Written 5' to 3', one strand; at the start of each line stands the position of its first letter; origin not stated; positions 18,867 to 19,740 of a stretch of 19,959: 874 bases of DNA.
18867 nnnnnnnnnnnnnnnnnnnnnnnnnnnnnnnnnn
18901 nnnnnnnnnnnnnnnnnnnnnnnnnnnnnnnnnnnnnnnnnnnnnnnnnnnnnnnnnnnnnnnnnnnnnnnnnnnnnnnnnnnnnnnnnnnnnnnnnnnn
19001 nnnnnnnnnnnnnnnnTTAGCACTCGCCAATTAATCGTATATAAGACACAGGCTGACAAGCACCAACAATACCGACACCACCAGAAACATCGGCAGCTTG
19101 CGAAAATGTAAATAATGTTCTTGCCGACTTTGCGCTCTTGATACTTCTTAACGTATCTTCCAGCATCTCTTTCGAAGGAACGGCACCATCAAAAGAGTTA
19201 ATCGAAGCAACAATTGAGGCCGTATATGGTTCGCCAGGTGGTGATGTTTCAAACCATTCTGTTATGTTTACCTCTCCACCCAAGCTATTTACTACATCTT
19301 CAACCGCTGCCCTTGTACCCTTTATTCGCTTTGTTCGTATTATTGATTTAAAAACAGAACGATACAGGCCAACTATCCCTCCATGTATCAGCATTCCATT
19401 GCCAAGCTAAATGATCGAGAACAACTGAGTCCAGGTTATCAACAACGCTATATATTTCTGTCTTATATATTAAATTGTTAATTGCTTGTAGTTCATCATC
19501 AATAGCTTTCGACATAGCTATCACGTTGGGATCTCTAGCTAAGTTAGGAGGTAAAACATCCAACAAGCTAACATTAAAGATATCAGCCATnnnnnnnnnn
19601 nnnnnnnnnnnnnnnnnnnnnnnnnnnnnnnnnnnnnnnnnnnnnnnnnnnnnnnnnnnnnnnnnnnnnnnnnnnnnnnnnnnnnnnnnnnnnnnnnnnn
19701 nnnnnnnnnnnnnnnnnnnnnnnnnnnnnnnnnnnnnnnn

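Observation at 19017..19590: Frameshift splitting the gpI-like tail gene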

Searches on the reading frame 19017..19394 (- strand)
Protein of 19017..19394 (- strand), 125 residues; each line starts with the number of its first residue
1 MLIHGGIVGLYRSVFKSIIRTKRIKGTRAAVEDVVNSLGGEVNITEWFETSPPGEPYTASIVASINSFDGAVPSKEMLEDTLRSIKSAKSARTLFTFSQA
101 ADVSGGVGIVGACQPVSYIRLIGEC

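Call 23: search_protein_families(library=pfam, proteins=[window:19017-19394:-], max_evalue=0.01)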
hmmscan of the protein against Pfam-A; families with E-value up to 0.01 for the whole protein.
window:19017-19394:- (125 aa): 1 family
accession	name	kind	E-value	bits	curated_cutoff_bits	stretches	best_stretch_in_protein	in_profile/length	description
PF09684.15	Tail_P2_I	-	6.8e-15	55.6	20.6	1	12-92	62-139/139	Phage tail protein (Tail_P2_I)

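Call 37: list_cluster_members(proteins=[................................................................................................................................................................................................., window:19020-19394:-, window:19351-19590:-])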
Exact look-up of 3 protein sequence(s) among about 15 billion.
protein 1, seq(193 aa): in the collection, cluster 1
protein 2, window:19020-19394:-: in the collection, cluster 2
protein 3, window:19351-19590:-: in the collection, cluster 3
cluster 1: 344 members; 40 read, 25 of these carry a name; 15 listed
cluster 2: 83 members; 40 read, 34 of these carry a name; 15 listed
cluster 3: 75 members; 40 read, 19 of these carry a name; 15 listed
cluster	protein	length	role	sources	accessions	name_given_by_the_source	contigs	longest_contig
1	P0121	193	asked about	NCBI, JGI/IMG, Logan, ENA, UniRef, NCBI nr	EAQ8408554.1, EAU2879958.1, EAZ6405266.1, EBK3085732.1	phage tail protein I [Escherichia coli] | phage tail P2-like protein | Phage tail protein I n=4 Tax=Enterobacteriaceae TaxID=543 RepID=A0A5V2JP69_SALER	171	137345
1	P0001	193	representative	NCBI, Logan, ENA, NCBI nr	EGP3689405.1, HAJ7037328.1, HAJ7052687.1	TPA: phage tail protein I [Escherichia coli] | phage tail protein I [Escherichia coli]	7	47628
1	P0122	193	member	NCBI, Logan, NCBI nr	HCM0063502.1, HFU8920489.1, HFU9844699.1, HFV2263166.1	phage tail protein I [Escherichia coli]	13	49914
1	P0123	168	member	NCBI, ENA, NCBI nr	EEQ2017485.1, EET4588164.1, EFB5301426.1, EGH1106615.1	phage tail protein I [Escherichia coli]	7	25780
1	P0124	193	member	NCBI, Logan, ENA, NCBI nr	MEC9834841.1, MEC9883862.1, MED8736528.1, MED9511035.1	phage tail protein I [Escherichia marmotae]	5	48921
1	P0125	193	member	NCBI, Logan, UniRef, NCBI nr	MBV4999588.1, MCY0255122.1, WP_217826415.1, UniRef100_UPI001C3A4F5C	phage tail protein I [Escherichia coli] | phage tail protein I n=1 Tax=Escherichia coli TaxID=562 RepID=UPI001C3A4F5C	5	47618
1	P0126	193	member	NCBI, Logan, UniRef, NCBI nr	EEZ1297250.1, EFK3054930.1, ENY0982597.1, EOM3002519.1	phage tail protein I [Escherichia coli] | phage tail protein I n=1 Tax=Escherichia coli TaxID=562 RepID=UPI001788B540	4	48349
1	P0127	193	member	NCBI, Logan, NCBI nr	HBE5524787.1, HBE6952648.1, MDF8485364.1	TPA: phage tail protein I [Escherichia coli] | phage tail protein I [Escherichia coli]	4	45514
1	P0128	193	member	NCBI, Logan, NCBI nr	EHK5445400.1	phage tail protein I [Escherichia coli]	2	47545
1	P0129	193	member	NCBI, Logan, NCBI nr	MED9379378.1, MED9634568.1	phage tail protein I [Escherichia marmotae]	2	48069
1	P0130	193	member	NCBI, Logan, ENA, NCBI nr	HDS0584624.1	TPA: phage tail protein I [Escherichia coli] | phage tail protein I [Escherichia coli]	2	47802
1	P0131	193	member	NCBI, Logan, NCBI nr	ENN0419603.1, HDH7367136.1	phage tail protein I [Salmonella enterica] | phage tail protein I [Escherichia coli]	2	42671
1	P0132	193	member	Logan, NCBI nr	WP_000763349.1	phage tail protein I [Escherichia coli]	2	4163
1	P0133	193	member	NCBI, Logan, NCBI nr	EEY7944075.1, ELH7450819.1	phage tail protein I [Escherichia coli]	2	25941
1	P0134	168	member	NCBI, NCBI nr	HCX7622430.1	TPA: phage tail protein I [Escherichia coli] | phage tail protein I [Escherichia coli]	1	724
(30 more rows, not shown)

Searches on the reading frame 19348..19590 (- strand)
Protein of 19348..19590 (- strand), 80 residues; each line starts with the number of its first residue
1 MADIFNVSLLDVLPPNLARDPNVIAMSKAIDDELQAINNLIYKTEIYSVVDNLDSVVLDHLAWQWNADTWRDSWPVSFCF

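Call 22: find_encoding_contigs(protein=window:19348-19590:-, flank=10000, max_places=10)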
Protein window:19348-19590:- (80 aa): 2 contigs read that carry it; 2 places shown.
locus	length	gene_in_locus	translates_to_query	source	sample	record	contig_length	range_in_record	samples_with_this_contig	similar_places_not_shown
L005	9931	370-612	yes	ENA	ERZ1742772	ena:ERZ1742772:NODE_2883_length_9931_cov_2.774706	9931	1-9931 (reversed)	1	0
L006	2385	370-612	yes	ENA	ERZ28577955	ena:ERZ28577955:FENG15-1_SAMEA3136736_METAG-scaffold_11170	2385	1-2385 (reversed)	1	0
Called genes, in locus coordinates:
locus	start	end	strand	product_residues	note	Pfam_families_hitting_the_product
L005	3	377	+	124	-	?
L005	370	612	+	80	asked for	-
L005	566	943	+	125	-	PF09684:Tail_P2_I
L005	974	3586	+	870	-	PF03406:Phage_fiber_2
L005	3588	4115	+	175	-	PF02413:Caudo_TAP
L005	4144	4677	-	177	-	PF02413:Caudo_TAP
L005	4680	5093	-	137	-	PF12604:gp37_C (faint)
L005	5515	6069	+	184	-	PF00239:Resolvase, PF02796:HTH_7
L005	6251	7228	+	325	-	PF02387:IncFII_repA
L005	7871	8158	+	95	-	-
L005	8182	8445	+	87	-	-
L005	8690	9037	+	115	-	PF05973:Gp49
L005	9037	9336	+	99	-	PF13744:HTH_37, PF13560:HTH_31 (weak), PF01381:HTH_3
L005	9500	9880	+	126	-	-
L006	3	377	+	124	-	?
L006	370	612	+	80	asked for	-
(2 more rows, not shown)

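Call 23: search_protein_families(library=pfam, proteins=[window:19348-19590:-], max_evalue=0.01)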
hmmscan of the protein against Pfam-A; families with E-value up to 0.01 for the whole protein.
window:19348-19590:- (80 aa): 1 family
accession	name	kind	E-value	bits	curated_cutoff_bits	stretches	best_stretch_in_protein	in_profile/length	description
PF09684.15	Tail_P2_I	-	4e-05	23.9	20.6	1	24-75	6-57/139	Phage tail protein (Tail_P2_I)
